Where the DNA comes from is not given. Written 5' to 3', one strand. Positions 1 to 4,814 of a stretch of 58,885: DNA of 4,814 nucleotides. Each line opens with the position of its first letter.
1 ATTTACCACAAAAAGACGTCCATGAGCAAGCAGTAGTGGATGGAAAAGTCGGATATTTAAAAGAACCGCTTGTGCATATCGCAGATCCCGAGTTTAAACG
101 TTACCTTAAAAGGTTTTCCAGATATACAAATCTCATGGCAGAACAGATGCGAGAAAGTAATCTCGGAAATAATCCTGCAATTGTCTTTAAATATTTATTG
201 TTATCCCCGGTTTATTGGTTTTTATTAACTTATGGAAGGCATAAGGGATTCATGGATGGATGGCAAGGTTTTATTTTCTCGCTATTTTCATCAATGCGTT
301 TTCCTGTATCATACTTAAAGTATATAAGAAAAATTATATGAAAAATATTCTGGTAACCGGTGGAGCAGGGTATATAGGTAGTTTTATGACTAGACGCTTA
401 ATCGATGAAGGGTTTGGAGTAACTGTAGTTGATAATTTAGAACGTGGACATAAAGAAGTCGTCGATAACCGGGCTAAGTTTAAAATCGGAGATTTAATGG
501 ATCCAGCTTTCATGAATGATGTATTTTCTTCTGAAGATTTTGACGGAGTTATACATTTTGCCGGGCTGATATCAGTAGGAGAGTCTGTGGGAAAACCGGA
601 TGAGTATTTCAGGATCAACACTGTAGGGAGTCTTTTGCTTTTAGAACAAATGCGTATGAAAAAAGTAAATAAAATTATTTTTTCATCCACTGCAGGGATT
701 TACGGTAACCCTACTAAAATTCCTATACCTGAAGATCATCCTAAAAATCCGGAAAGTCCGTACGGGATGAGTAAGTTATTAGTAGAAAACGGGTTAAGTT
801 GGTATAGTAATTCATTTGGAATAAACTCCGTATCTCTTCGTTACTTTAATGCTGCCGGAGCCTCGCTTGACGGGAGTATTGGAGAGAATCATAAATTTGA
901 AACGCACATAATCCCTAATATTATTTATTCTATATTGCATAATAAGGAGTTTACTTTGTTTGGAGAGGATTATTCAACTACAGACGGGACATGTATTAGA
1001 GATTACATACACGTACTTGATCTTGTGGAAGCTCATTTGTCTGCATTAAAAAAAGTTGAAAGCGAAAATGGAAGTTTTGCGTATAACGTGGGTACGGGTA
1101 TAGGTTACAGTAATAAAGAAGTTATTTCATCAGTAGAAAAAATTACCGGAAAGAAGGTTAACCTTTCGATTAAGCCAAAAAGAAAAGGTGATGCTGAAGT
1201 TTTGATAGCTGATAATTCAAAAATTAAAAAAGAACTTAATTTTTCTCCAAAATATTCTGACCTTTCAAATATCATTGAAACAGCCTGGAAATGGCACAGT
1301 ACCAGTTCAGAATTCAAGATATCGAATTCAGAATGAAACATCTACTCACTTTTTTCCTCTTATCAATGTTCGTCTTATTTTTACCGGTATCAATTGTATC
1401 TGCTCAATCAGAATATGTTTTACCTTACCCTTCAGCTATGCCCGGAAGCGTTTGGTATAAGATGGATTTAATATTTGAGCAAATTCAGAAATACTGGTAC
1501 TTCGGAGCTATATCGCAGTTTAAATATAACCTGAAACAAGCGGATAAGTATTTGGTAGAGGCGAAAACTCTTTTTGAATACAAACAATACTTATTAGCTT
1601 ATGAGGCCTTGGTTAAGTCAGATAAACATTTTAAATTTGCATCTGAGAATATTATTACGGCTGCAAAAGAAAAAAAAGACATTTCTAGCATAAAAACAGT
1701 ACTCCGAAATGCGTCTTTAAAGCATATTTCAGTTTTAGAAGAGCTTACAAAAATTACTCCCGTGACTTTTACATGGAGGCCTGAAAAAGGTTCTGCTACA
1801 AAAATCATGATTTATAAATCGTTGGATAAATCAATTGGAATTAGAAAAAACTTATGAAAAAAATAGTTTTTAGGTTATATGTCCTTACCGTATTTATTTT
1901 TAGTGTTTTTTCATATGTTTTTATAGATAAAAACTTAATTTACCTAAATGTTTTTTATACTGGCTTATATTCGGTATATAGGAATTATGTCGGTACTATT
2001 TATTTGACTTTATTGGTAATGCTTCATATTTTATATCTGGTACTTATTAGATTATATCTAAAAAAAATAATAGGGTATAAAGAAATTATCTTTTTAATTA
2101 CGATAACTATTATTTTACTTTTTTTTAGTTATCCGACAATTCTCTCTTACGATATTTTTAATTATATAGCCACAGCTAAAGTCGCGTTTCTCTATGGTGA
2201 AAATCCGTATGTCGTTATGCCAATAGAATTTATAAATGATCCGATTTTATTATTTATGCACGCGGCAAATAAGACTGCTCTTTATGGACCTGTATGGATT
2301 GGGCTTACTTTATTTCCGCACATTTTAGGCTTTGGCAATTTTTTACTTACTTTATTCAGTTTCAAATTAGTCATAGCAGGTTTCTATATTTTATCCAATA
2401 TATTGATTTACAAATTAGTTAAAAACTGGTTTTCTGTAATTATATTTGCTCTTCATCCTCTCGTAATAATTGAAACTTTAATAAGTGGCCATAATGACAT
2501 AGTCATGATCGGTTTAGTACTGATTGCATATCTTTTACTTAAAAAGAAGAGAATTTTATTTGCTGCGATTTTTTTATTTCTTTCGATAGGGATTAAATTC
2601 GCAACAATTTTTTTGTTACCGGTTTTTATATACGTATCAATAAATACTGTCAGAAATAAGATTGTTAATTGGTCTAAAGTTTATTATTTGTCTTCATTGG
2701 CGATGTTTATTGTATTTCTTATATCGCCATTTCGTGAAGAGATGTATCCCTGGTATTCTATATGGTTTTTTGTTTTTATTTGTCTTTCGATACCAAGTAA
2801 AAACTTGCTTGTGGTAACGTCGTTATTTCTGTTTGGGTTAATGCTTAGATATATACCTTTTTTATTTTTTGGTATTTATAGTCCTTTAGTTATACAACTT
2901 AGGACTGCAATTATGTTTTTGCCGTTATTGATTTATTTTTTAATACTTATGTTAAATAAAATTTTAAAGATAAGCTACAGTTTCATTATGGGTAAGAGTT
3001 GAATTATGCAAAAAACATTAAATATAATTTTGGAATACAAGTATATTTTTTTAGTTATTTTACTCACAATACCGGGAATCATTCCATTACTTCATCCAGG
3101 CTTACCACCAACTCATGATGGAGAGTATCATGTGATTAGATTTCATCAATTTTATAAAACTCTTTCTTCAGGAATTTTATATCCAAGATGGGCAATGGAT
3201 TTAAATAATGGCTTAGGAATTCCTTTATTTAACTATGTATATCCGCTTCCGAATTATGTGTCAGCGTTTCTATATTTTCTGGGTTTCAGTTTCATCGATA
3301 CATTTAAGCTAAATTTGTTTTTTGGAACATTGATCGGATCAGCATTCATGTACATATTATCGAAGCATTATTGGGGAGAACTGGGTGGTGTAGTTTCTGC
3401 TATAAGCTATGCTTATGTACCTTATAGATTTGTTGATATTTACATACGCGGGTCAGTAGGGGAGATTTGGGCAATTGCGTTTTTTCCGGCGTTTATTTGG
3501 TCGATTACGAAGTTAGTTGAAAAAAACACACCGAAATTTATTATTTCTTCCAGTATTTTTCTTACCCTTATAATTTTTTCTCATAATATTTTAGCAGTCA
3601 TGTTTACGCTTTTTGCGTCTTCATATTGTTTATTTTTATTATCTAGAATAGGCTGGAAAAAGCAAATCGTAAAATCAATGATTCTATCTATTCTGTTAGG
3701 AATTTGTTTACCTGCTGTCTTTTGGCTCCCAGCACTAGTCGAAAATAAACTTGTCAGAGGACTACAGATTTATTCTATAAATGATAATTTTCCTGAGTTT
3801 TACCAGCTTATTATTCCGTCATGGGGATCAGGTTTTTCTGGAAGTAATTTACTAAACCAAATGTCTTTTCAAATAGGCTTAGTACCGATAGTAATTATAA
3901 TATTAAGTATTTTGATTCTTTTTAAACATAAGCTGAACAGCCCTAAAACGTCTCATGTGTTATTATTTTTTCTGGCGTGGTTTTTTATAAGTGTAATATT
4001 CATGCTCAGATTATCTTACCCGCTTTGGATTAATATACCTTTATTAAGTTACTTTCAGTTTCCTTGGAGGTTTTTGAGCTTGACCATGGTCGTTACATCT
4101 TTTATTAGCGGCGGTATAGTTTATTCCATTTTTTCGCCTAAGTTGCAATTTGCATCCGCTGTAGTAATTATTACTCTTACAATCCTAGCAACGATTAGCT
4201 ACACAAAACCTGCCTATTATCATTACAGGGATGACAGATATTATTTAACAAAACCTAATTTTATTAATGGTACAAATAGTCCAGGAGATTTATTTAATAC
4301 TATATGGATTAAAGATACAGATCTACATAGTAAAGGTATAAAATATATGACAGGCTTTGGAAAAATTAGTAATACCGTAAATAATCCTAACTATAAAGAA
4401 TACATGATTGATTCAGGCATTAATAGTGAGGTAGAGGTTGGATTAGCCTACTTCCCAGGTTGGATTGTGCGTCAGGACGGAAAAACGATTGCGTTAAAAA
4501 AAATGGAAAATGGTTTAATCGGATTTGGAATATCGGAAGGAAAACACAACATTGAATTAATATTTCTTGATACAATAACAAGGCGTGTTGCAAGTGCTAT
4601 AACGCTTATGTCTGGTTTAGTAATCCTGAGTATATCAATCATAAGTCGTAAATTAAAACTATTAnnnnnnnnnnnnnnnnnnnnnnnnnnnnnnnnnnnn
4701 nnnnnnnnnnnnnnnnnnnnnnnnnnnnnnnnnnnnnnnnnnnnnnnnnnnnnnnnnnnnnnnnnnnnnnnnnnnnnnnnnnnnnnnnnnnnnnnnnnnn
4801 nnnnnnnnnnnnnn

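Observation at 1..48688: About 47-kb surface-glycan super-locus with ~10 GT-C-fold membrane enzymes in a probable reduced-genome (CPR) bacterium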

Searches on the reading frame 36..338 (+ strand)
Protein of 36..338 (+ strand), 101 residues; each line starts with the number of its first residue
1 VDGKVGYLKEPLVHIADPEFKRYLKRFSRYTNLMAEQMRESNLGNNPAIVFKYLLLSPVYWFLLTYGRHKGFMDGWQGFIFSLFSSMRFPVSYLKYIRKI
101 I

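Call 8: search_protein_families(library=pfam, proteins=[window:36-338:+], max_evalue=0.01)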
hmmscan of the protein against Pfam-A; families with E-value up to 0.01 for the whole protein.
window:36-338:+ (101 aa): 1 family
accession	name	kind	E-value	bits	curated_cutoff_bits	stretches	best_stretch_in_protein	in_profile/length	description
PF02453.23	Reticulon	-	0.0072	16.7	31.8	1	10-100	66-150/157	Reticulon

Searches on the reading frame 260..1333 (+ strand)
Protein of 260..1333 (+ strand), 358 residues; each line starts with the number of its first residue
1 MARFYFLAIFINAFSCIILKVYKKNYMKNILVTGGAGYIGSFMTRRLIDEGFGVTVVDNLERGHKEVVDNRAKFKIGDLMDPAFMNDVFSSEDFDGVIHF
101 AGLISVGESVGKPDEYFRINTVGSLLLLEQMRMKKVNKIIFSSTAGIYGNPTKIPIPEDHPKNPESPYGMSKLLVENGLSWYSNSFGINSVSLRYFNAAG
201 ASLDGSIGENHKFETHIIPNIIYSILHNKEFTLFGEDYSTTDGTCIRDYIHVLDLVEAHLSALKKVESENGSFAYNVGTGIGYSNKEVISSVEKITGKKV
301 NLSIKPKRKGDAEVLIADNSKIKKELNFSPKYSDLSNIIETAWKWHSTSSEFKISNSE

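Call 4: search_protein_families(library=pfam, proteins=[window:260-1333:+], max_evalue=0.01)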
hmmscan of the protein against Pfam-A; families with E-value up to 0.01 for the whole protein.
window:260-1333:+ (358 aa): 10 families
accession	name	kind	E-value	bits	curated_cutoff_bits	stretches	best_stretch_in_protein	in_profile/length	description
PF01370.27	Epimerase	-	2.9e-58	197.5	20.9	1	30-278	1-240/240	NAD dependent epimerase/dehydratase family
PF16363.11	GDP_Man_Dehyd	-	6.1e-55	187.4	27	1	31-333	1-324/332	GDP-mannose 4,6 dehydratase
PF01073.25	3Beta_HSD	-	1.1e-13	51.3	22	1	31-177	1-155/280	3-beta hydroxysteroid dehydrogenase/isomerase family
PF04321.23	RmlD_sub_bind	-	2.9e-10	40.1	27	1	29-179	2-136/287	RmlD substrate binding domain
PF02719.21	Polysacc_synt_2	-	1.1e-08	35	20.2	1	30-201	1-174/293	Polysaccharide biosynthesis protein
PF13460.12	NAD_binding_10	-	6.9e-05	23.2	27.2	1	34-150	1-104/184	NAD(P)H-binding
PF00106.31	adh_short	-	0.00011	22.2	26.6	1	28-151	1-144/195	short chain dehydrogenase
PF07993.18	NAD_binding_4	-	0.00066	19.3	20.1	0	91-209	86-218/258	Male sterility protein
PF05368.20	NmrA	-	0.0016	18.5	27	0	28-90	3-68/298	NmrA-like family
PF08659.16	KR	-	0.0081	16.5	22.6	0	30-151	3-144/180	KR domain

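Call 54: search_protein_families(library=ncbifam, proteins=[window:260-1333:+], max_evalue=0.00001)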
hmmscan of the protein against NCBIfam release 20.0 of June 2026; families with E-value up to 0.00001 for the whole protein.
window:260-1333:+ (358 aa): 21 families
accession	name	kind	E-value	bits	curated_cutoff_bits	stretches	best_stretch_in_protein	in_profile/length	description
TIGR01179.1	galE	equivalog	1.4e-116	389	262.3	1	29-350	1-329/332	UDP-glucose 4-epimerase GalE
NF007956.0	PRK10675.1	subfamily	1.6e-76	257.7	394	1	29-349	2-332/338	UDP-glucose 4-epimerase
TIGR01181.1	dTDP_gluc_dehyt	equivalog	4.5e-39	134.4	365.1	1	29-350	1-315/321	dTDP-glucose 4,6-dehydratase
TIGR04180.1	EDH_00030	hypoth_equivalog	8.8e-37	126.8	475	1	30-333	1-297/297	NAD-dependent 4,6-dehydratase LegB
TIGR02197.1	heptose_epim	equivalog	2.1e-32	112.5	274.6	1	30-302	1-268/316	ADP-glyceromanno-heptose 6-epimerase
TIGR02622.1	CDP_4_6_dhtase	equivalog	1.5e-20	73.7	278.45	1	28-349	5-333/352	CDP-glucose 4,6-dehydratase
NF043036.1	ErythonDh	equivalog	2.9e-19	69.4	325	1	29-193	2-174/321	D-erythronate dehydrogenase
NF007490.0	PRK10084.1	subfamily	2.5e-18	66.2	649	1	29-346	2-334/361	dTDP-glucose 4,6-dehydratase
NF011728.1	PRK15181.1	equivalog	5e-18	65.2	760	1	28-346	16-337/348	Vi polysaccharide biosynthesis UDP-N-acetylglucosaminuronic acid C-4 epimerase TviC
NF007582.0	PRK10217.1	equivalog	1.2e-16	60.8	698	1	27-294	1-268/355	dTDP-glucose 4,6-dehydratase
NF008360.0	PRK11150.1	equivalog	1.6e-15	57.1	452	1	30-298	2-256/310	ADP-glyceromanno-heptose 6-epimerase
NF042422.1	oxyalk_red_OleD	equivalog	1.4e-13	50.9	580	1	29-153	2-119/329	2-alkyl-3-oxoalkanoate reductase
TIGR01472.1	gmd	equivalog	1.9e-13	50.4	415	1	31-333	4-326/342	GDP-mannose 4,6-dehydratase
TIGR03466.1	HpnA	hypoth_equivalog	5.4e-12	45.2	367.65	1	29-176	2-149/327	hopanoid-associated sugar epimerase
NF047922.1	GDPFucSynFcl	equivalog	5.7e-11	42.4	500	1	28-347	3-302/308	GDP-L-fucose synthase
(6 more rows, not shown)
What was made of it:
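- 260..1336 (+): UDP-glucose 4-epimerase GalE. NCBIfam TIGR01179, 389 bits, above cut-off 262 (call 54).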

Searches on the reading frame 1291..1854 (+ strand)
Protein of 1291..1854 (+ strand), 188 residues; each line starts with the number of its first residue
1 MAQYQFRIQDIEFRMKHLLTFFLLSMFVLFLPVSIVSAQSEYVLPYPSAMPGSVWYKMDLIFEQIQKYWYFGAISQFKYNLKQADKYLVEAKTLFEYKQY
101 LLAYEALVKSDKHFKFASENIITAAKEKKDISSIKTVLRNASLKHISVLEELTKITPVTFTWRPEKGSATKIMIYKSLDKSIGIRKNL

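Call 4: search_protein_families(library=pfam, proteins=[window:1291-1854:+], max_evalue=0.01)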
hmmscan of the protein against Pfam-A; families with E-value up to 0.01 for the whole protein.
window:1291-1854:+ (188 aa): 1 family
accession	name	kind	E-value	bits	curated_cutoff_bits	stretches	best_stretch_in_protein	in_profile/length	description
PF18915.5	DUF5667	-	1.2e-08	35.7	27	1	49-154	2-94/99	Domain of unknown function (DUF5667)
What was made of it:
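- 1291..1857 (+): Membrane-anchored DUF5667 protein, a conserved neighbour of the first GT-C. Pfam PF18915 1.2e-8 (call 4).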

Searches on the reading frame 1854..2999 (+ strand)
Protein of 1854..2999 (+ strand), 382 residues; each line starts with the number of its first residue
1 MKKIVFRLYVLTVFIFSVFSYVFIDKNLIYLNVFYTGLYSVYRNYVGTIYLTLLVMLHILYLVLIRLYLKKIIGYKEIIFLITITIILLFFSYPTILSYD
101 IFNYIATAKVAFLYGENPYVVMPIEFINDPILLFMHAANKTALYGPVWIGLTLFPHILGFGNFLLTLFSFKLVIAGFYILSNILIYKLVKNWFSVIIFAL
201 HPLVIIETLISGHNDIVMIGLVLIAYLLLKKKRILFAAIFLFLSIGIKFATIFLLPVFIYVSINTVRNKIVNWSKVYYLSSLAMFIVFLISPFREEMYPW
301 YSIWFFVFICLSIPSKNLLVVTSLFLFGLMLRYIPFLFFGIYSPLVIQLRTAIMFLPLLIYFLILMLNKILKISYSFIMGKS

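Call 4: search_protein_families(library=pfam, proteins=[window:1854-2999:+], max_evalue=0.01)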
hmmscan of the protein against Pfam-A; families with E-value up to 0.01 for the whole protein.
window:1854-2999:+ (382 aa): 1 family
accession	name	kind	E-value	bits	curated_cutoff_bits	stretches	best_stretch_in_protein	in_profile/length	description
PF09594.16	GT87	-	0.0072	16.5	25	1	143-259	2-121/237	Glycosyltransferase family 87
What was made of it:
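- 1854..3002 (+): GT-C, MptA/GT87-like (remote), 10 TM segments. Pfam GT87 16.5 bits, below cut-off 25 (call 4).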

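Call 11: search_protein_families(library=ncbifam, proteins=[window:1854-2999:+], max_evalue=1)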
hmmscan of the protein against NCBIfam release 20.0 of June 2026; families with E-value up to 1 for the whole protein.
window:1854-2999:+ (382 aa): 1 family
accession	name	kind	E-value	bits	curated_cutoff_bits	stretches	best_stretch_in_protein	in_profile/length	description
TIGR03459.1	crt_membr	equivalog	3e-08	33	439.4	1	49-269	50-273/470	alpha-(1->6)-mannopyranosyltransferase A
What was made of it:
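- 1854..3002 (+): NCBIfam MptA model 3e-8, far below cut-off (call 11).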

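Call 81: search_solved_structures(query=window:1854-2999:+, max_evalue=10)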
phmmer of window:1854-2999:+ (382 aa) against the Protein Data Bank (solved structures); distinct sequences matched with E-value up to 10: 0.

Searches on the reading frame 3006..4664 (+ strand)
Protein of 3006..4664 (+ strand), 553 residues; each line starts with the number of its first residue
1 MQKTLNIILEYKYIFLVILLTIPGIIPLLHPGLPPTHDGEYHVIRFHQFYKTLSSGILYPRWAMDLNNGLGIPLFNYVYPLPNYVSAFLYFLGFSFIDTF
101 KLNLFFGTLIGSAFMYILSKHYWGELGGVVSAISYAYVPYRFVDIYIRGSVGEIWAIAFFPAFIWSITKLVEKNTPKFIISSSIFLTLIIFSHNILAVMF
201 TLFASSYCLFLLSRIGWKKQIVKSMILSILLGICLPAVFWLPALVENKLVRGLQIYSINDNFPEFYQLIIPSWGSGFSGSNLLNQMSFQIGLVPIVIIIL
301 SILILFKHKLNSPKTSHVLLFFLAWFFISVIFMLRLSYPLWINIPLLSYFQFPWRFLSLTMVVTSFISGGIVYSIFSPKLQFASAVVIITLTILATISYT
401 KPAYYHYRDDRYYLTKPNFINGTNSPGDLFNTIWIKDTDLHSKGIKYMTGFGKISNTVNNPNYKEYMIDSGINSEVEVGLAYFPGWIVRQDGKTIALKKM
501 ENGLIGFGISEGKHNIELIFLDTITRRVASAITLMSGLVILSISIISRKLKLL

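Call 4: search_protein_families(library=pfam, proteins=[window:3006-4664:+], max_evalue=0.01)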
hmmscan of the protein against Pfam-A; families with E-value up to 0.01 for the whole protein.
window:3006-4664:+ (553 aa): 2 families
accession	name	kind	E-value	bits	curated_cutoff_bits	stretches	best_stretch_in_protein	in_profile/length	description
PF10131.15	PTPS_related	-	1.2e-14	54.2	26.4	1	75-404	1-311/621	6-pyruvoyl-tetrahydropterin synthase related domain; membrane protein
PF09586.16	YfhO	-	7.7e-09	34.9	28.5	1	480-522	783-825/835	Bacterial membrane protein YfhO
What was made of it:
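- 3006..4667 (+): GT-C of the PTPS_related/YfhO type. PF10131 54.2 bits, above cut-off 26.4; YfhO C-terminus 7.7e-9 (call 4).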

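Call 11: search_protein_families(library=ncbifam, proteins=[window:3006-4664:+], max_evalue=1)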
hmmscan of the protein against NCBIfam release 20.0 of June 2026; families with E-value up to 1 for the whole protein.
window:3006-4664:+ (553 aa): 1 family
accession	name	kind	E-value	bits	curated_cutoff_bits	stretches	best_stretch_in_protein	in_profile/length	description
NF047589.1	GlcsyltransPgfM1Strep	equivalog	1.9e-07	29.5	1400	1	480-543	888-950/955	glycosyltransferase PgfM1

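Call 84: search_solved_structures(query=window:3006-4664:+, max_evalue=10)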
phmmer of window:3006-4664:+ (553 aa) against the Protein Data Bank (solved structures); distinct sequences matched with E-value up to 10: 1.
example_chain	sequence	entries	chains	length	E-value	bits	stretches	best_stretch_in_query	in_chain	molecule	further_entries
9k1u_D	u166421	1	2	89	1.6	10.6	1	479-538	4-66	Serine/threonine protein kinase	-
